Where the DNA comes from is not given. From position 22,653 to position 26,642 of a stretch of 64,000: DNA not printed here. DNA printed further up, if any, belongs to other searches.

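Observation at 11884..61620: AT-rich palindrome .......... occurs four times exactly (plus one 9/10 copy), far above chance, mostly inside unrelated CDS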

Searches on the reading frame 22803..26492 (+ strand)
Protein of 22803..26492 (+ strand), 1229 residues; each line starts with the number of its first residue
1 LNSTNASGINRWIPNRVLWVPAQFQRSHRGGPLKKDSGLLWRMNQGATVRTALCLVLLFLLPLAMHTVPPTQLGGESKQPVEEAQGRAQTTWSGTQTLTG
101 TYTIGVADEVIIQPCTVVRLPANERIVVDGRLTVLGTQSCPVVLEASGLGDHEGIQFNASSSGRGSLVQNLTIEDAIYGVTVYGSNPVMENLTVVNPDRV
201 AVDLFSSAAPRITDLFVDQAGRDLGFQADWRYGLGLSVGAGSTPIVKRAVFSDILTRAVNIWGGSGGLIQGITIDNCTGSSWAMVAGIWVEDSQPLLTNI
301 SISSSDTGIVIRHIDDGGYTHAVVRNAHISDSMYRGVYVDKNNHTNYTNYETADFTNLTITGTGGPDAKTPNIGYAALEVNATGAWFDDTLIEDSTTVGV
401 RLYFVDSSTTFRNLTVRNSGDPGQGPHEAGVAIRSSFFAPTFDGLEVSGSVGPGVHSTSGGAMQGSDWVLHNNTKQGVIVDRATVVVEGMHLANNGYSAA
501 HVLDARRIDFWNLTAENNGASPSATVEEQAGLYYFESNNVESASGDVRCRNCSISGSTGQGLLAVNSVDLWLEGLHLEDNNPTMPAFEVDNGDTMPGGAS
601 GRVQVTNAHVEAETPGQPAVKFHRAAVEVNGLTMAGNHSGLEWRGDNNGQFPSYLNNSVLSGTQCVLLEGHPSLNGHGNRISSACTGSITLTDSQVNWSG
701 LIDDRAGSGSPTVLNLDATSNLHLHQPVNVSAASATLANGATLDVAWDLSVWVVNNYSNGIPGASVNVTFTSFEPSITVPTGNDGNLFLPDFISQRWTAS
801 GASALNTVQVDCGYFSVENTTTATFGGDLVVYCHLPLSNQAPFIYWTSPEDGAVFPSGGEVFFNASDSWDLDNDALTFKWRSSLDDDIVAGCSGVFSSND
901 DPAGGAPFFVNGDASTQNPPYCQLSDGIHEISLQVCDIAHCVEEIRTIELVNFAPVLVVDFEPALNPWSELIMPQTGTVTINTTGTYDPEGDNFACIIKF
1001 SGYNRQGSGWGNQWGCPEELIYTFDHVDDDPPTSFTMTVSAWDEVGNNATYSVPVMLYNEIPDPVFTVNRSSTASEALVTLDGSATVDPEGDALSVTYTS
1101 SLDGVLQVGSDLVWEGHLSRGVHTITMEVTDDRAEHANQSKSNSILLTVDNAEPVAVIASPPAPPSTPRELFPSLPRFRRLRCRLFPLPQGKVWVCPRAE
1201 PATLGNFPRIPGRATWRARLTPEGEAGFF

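Call 43: search_protein_families(library=pfam, proteins=[window:22803-26492:+], max_evalue=0.00001)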
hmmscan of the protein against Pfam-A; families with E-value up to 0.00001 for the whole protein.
window:22803-26492:+ (1229 aa): 2 families
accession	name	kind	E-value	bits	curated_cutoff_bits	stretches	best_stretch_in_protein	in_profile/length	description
PF13229.12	Beta_helix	-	3.2e-16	59.8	25.9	1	406-569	7-149/158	Right handed beta helix region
PF21027.3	Sde0182_C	-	4.3e-06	27.7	27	0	861-880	2-21/83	Cellulose-binding protein Sde0182, C-terminal domain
